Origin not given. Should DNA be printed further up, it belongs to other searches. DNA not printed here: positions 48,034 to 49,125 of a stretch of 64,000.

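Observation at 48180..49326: Archaeal-style C-terminal architecture on protein 2: pre-PGF-like domain, Pro/Thr linker, GGF-TM-RRR tail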

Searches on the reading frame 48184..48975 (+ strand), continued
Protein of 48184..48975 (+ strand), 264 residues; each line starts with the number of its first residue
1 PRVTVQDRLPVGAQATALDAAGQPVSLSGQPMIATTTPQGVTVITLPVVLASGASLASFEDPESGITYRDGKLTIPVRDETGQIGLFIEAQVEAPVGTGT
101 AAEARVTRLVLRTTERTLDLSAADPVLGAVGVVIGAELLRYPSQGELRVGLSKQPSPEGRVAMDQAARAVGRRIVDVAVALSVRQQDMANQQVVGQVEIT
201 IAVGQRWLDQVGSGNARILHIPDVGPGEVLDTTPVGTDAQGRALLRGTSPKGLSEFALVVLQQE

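Call 57: search_protein_families(library=pfam, alignment_id=A1, max_evalue=1)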
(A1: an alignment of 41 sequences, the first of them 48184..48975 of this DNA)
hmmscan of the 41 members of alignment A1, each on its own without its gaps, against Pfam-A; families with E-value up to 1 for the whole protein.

A. member 1, window:48184-48975:+ (264 aa): 1 family
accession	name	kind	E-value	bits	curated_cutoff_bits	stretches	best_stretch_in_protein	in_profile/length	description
PF03168.19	LEA_2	-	0.41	11.6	25.4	0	12-55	15-58/98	Late embryogenesis abundant protein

B. families by the number of members that match (of 41 scanned): 36 families (the first 25 are shown)
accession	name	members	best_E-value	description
PF09134.16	Invasin_D3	4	0.024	Invasin, domain 3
PF20210.4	Laa1_Sip1_HTR5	2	0.003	Laa1/Sip1/HEATR5 HEAT repeat region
PF13360.13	PQQ_2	1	0.006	Outer membrane protein assembly factor BamB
PF25145.1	NfeD1b_N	1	0.016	NfeD1b, N-terminal domain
PF00333.26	Ribosomal_S5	1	0.02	Ribosomal protein S5, N-terminal domain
PF22965.1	INTS7_C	1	0.03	Integrator complex subunit 7, C-terminal domain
PF18705.7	DUF5643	1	0.034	Family of unknown function (DUF5643)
PF14352.11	DUF4402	1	0.038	Domain of unknown function (DUF4402)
PF06434.19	Aconitase_2_N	1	0.041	Aconitate hydratase 2 N-terminus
PF16776.11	INPP5B_PH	1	0.049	Type II inositol 1,4,5-trisphosphate 5-phosphatase PH domain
PF01043.26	SecA_PP_bind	1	0.059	SecA preprotein cross-linking domain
PF23157.1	DUF7055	1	0.062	Domain of unknown function (DUF7055)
PF02866.23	Ldh_1_C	1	0.063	lactate/malate dehydrogenase, alpha/beta C-terminal domain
PF04773.18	FecR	1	0.079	FecR protein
PF17936.7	Big_6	1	0.083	Bacterial Ig domain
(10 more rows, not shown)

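Call 64: find_encoding_contigs(protein=P0151, flank=10000, max_places=2)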
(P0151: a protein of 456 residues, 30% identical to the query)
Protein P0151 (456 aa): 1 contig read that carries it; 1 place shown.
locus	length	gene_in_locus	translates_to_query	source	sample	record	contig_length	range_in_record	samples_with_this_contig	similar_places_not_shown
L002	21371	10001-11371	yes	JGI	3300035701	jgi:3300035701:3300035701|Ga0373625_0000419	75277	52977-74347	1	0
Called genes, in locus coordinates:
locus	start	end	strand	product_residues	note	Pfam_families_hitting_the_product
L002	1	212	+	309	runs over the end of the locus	PF00294:PfkB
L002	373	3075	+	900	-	PF01326:PPDK_N, PF00391:PEP-utilizers, PF02896:PEP-utilizers_C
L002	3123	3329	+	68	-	PF04014:MazE_antitoxin (weak)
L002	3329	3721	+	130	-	PF01850:PIN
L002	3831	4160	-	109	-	-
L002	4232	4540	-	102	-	-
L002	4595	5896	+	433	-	PF00682:HMGL-like, PF22617:HCS_D2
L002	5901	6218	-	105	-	-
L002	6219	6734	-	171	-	PF00694:Aconitase_C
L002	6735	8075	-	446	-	PF00330:Aconitase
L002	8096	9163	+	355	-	PF01544:CorA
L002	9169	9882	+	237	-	PF24034:DUF7343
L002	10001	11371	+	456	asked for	-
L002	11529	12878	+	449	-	-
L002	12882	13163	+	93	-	-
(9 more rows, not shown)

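Call 70: search_solved_structures(query=A1, max_evalue=10)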
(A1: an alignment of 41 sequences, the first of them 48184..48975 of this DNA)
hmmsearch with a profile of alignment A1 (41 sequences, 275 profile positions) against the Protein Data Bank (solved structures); distinct sequences matched with E-value up to 10: 1.
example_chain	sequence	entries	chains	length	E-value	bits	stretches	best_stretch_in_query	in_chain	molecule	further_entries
5voh_A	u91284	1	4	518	0.63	12.2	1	15-76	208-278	NADH oxidase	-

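Call 82: find_encoding_contigs(protein=P0050, flank=10000, max_places=2)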
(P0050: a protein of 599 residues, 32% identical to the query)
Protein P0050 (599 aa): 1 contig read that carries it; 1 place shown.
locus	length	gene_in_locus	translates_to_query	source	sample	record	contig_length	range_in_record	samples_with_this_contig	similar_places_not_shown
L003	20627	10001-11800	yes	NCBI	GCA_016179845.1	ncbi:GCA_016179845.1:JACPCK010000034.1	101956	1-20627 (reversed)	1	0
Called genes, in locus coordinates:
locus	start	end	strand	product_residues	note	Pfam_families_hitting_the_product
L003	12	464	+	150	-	PF02502:LacAB_rpiB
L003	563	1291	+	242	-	PF13189:Cytidylate_kin2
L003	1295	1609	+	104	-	-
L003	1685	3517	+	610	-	PF01541:GIY-YIG, PF27096:UvrC_M, PF02151:UVR (weak), PF22920:UvrC_RNaseH, PF08459:UvrC_RNaseH_dom, PF00633:HHH (faint), PF12826:HHH_2 (weak), PF14520:HHH_5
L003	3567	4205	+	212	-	PF01209:Ubie_methyltran, PF13489:Methyltransf_23 (weak), PF13847:Methyltransf_31, PF08241:Methyltransf_11, PF08242:Methyltransf_12 (weak), PF13649:Methyltransf_25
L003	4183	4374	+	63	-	-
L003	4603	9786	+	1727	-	-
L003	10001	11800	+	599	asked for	-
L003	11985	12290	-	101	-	PF08734:GYD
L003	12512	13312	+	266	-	PF00072:Response_reg, PF08281:Sigma70_r4_2 (weak), PF00196:GerE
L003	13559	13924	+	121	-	-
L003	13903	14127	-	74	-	PF07927:HicA_toxin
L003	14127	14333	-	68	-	PF15919:HicB_lk_antitox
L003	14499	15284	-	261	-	PF20972:MASE9 (weak)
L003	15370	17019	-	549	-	PF00082:Peptidase_S8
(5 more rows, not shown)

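Call 84: find_encoding_contigs(protein=P0162, flank=10000, max_places=2)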
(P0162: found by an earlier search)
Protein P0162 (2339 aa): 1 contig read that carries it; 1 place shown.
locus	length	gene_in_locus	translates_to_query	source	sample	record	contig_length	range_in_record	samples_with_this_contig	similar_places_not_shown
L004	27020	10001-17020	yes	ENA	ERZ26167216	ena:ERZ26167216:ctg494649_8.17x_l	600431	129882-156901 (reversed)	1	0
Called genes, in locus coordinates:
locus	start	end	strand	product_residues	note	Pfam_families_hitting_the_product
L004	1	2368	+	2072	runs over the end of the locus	PF00041:fn3 (faint), PF19077:Big_13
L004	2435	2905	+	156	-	PF13384:HTH_23, PF13551:HTH_29, PF13565:HTH_32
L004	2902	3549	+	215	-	PF13358:DDE_3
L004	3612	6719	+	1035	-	PF13754:Big_3_4 (faint), PF19077:Big_13 (faint), PF25788:Ig_Rha78A_N (faint), PF09136:Glucodextran_B (faint)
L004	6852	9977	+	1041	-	PF00041:fn3 (faint), PF07495:Y_Y_Y (faint), PF12245:Big_3_2 (faint), PF13750:Big_3_3 (faint), PF19077:Big_13 (faint), PF24421:Ig_J (faint), PF25788:Ig_Rha78A_N (faint), PF14292:SusE (faint)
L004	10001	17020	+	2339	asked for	PF19077:Big_13 (faint), PF00801:PKD, PF18911:PKD_4, PF22352:K319L-like_PKD (weak), PF00801:PKD (weak), PF18911:PKD_4, PF07705:CARDB (weak)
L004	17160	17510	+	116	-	-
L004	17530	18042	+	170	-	-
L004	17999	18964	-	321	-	PF02615:Ldh_2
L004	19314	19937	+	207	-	PF00300:His_Phos_1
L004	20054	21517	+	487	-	PF01171:ATP_bind_3, PF11734:TilS_C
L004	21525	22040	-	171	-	PF10604:Polyketide_cyc2, PF03364:Polyketide_cyc, PF08327:AHSA1 (weak)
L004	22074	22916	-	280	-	PF19799:DUF6282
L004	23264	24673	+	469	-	PF00578:AhpC-TSA, PF08534:Redoxin, PF13905:Thioredoxin_8 (weak), PF17991:Thioredoxin_10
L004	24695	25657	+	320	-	-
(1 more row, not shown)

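Call 85: find_encoding_contigs(protein=P0157, flank=10000, max_places=2)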
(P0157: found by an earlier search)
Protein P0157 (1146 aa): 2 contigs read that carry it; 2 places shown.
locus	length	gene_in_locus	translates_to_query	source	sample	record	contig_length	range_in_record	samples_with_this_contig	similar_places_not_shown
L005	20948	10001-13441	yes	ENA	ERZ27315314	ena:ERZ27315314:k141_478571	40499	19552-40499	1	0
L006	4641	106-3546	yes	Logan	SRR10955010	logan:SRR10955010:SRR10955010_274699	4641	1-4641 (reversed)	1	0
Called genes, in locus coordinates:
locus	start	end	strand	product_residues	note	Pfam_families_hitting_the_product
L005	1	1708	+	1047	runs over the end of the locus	-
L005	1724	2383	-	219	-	-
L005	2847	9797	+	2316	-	PF21959:DUF6923 (faint), PF06977:SdiA-regulated (faint), PF09136:Glucodextran_B (faint), PF20773:InhA-like_MAM (faint)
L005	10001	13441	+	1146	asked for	PF05506:PLipase_C_C (faint), PF07705:CARDB, PF13584:BatD (faint), PF22544:HYDIN_VesB_CFA65-like_Ig (faint), PF24156:DUF7407 (faint), PF26586:Fn3_R-PTP-O (faint), PF07705:CARDB (weak)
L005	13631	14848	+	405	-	PF00109:ketoacyl-synt, PF00108:Thiolase_N (weak), PF02801:Ketoacyl-synt_C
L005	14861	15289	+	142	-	PF09685:MamF_MmsF (faint)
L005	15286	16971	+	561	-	PF01368:DHH, PF02272:DHHA1, PF17768:RecJ_OB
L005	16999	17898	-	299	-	PF01790:LGT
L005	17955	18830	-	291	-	PF00288:GHMP_kinases_N, PF08544:GHMP_kinases_C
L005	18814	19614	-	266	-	PF00398:RrnaAD, PF13649:Methyltransf_25 (faint)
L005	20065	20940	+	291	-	PF00483:NTP_transferase, PF12804:NTP_transf_3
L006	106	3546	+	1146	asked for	PF05506:PLipase_C_C (faint), PF07705:CARDB, PF13584:BatD (faint), PF22544:HYDIN_VesB_CFA65-like_Ig (faint), PF24156:DUF7407 (faint), PF26586:Fn3_R-PTP-O (faint), PF07705:CARDB (weak)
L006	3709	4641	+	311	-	?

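Call 88: search_protein_families(library=ncbifam, proteins=[P0001, P0050, P0002, P0054, P0006, P0071, P0019, P0034, P0020, P0033], max_evalue=10)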
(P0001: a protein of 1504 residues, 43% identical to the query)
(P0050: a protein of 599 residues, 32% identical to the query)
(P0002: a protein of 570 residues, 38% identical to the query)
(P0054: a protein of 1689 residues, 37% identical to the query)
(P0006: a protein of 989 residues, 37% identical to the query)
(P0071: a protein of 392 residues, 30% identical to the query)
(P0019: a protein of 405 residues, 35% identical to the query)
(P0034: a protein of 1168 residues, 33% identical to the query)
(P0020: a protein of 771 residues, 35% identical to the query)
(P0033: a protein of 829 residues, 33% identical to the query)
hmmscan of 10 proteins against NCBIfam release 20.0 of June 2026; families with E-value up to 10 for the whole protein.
P0001 (1504 aa): 3 families
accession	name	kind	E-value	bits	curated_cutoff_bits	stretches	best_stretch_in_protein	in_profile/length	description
NF058578.1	CPR_pilus_PamR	equivalog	3.3e-05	22.9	300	2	343-396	186-238/297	pilus system RbmA-like protein PamR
NF033932.1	LapB_rpt_80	domain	0.0047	17.2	45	1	1003-1023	1-21/83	LapB repeat-containing protein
NF052506.1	PA5033_fam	subfamily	0.2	10.4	100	0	515-528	32-45/284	PA5033 family protein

P0050 (599 aa): 0 families

P0002 (570 aa): 1 family
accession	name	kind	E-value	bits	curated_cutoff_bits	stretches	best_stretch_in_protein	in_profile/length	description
NF049904.1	lambda_TipJ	exception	0.2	9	1950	1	15-52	679-716/1163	phage attachment tail tip protein J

P0054 (1689 aa): 5 families
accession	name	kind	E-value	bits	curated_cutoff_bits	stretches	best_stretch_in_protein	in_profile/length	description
NF012211.1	tand_rpt_95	domain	2.2e-142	463.6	90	10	255-352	1-98/98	tandem-95 repeat protein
NF038112.1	myxo_dep_M36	subfamily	3.6e-33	113.9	1500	5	169-476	1206-1509/1604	myxosortase-dependent M36 family metallopeptidase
TIGR01965.1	VCBS_repeat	domain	3.8e-18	65.5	15.5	7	272-358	7-98/99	VCBS domain-containing protein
NF045619.1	adhes_GNV_Cterm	subfamily_domain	5.7e-17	62.1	180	6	358-438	383-458/458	BapA/Bap/LapF family large adhesin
TIGR04212.1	GlyGly_RbtA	equivalog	3.8e-11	42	295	3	934-1075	449-590/605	rhombotarget A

P0006 (989 aa): 8 families
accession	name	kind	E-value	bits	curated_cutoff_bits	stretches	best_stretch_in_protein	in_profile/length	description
NF033506.0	PACE-CTERM-PROT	exception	3.5e-06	26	110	1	795-868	495-574/627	putative S-layer protein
TIGR04213.1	PGF_pre_PGF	domain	7.1e-05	22.8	28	1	695-775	75-153/153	PGF-pre-PGF domain-containing protein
NF052345.1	S_layer_anammox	exception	0.011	13.1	1400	2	799-900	1212-1311/1596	Kustd1514 family S-layer glycoprotein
NF011678.0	PRK15098.1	equivalog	0.14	10.6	666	1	781-867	649-747/765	beta-glucosidase BglX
NF009420.1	PRK12785.1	equivalog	0.2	11.5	197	1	902-926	21-44/161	flagellar basal body-associated protein FliL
NF004285.1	PRK05696.1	equivalog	0.25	11.1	179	1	903-924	21-42/171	flagellar basal body-associated protein FliL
NF005411.0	PRK06975.1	equivalog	0.54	8.5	414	1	867-924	291-348/660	fused uroporphyrinogen-III synthase HemD/membrane protein HemX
NF051431.1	Rv0361_Cterm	subfamily_domain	1.4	9.2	37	0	903-928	5-31/140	Rv0361 family membrane protein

P0071 (392 aa): 3 families
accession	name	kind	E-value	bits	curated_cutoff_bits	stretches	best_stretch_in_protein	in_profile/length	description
NF005411.0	PRK06975.1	equivalog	0.03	12.6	414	1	247-388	245-349/660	fused uroporphyrinogen-III synthase HemD/membrane protein HemX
NF008948.0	PRK12295.1-1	equivalog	0.031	13.3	622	1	254-293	89-128/376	ATP phosphoribosyltransferase regulatory subunit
NF041057.1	Rcas_1661_fam_Se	equivalog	0.48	9.9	190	1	292-362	6-78/247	Rcas_1661 family thioredoxin-like (seleno)lipoprotein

P0019 (405 aa): 1 family
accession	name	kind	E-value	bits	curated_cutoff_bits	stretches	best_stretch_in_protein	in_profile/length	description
NF050142.1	PG1828_fam_lipo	equivalog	6.2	7.6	50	1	45-89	8-56/59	PG1828 family lipoprotein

P0034 (1168 aa): 4 families
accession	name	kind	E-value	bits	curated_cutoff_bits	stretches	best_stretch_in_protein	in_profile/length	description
TIGR00864.1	PCC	subfamily_domain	4.4e-29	99.7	1861.4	4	410-777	1020-1388/2700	polycystin cation channel protein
NF033932.1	LapB_rpt_80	domain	4.6e-05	23.6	45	3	587-623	1-37/83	LapB repeat-containing protein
NF006897.1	PRK09379.1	equivalog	0.1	11.8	441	1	855-930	94-168/298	polyisoprenyl-teichoic acid--peptidoglycan teichoic acid transferase TagU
NF058670.1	sorting_LPXTATN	domain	2.2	8.7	32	1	1145-1164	12-31/32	LPxTATN C-terminal sorting signal domain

P0020 (771 aa): 7 families
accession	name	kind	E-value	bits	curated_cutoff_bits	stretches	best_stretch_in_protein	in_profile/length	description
NF011678.0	PRK15098.1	equivalog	2.2e-09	36.3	666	3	641-737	649-748/765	beta-glucosidase BglX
NF041579.1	betaxyl_Flavo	equivalog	7.6e-08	31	1350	2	535-589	586-640/716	beta-xylosidase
NF041100.1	betagal_LacZ_Ttogales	equivalog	5.4e-07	27.7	2000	3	553-625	1007-1079/1090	beta-galactosidase LacZ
NF052331.1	Bet13-16Glucosase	equivalog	1.2e-05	23.7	1330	2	519-594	605-679/750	exo-beta-d-1,3/1,6-glucosidase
NF033506.0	PACE-CTERM-PROT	exception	2.4e-05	23.2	110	2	652-681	492-521/627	putative S-layer protein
NF041776.1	xylosidase_Xyl3A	equivalog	0.0004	18.5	1250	2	538-595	722-779/846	xylan 1,4-beta-xylosidase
NF041740.1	choice_anch_T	equivalog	8.8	5.4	70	1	481-610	18-137/259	choice-of-anchor T family protein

P0033 (829 aa): 6 families
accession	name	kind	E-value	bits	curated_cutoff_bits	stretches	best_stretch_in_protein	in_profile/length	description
NF041100.1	betagal_LacZ_Ttogales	equivalog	0.00014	19.7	2000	3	515-588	1011-1084/1090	beta-galactosidase LacZ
NF041579.1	betaxyl_Flavo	equivalog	0.00033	19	1350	2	699-741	598-640/716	beta-xylosidase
NF041936.1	MXAN_0125_fam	equivalog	0.083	12.9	65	1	551-600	82-137/169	MXAN_0125 family MYXO-CTERM protein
NF058582.1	Microco_LAVTG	domain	0.089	12.9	27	1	803-826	11-34/34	LAVTG motif-containing sortase-dependent surface protein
NF058670.1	sorting_LPXTATN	domain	0.4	11.1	32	1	807-825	13-31/32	LPxTATN C-terminal sorting signal domain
NF038158.1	lant_leader_L1b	domain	0.5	10.5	27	1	343-364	3-23/28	class I lanthipeptide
